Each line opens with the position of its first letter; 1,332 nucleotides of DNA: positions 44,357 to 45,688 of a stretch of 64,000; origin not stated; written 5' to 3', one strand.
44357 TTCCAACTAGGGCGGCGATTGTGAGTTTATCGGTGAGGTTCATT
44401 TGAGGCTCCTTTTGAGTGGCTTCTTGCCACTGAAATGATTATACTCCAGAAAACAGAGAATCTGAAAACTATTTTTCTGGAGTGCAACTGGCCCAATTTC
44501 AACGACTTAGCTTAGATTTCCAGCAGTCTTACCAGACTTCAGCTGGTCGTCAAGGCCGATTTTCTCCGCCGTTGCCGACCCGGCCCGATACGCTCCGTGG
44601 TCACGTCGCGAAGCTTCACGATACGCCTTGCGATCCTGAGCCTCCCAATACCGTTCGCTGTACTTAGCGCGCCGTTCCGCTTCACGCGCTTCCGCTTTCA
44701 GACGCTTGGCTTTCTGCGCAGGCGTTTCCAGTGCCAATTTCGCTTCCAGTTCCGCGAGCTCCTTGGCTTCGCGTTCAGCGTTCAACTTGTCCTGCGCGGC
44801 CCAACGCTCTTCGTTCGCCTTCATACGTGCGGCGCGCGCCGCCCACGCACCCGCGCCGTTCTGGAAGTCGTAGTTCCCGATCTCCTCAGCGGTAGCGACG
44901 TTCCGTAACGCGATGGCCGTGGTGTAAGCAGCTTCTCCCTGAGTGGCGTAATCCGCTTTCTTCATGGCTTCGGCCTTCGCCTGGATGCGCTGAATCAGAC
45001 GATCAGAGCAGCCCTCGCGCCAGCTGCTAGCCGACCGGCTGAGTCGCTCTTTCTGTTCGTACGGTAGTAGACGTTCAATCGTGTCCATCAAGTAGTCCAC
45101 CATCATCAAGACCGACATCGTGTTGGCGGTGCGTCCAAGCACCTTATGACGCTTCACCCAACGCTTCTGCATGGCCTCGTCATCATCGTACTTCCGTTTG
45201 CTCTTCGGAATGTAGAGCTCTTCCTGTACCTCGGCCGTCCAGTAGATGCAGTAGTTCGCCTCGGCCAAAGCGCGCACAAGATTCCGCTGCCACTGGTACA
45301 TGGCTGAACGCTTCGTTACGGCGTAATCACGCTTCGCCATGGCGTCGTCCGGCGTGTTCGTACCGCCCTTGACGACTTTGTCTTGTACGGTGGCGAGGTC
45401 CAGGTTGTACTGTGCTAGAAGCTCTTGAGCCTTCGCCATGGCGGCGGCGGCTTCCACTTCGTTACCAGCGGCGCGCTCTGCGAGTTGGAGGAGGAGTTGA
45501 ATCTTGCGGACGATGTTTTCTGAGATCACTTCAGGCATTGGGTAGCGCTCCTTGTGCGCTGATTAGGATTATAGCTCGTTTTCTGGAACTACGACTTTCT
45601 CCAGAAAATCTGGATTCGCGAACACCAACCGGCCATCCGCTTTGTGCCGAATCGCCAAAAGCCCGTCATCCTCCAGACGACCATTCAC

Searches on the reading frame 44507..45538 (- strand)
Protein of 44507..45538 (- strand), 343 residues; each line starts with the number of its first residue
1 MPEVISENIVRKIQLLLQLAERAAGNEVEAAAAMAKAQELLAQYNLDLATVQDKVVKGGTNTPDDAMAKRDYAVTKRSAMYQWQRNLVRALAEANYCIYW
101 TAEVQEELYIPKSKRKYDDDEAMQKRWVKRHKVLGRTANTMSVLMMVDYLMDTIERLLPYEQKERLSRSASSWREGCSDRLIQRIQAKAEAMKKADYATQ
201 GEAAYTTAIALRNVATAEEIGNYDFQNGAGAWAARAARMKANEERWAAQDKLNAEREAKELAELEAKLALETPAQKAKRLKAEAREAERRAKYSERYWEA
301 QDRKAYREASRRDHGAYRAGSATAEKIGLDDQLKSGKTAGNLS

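Call 16: search_protein_families(library=pfam, proteins=[window:44507-45538:-], max_evalue=0.001)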
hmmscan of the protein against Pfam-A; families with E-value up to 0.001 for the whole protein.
window:44507-45538:- (343 aa): 2 families
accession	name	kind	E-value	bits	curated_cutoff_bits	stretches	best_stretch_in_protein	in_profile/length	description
PF10979.13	DUF2786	-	1.3e-12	47.9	23.9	1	9-47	2-39/40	Protein of unknown function (DUF2786)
PF23771.1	DUF7168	-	1.4e-05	25.2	25.5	1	67-200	5-123/140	Domain of unknown function (DUF7168)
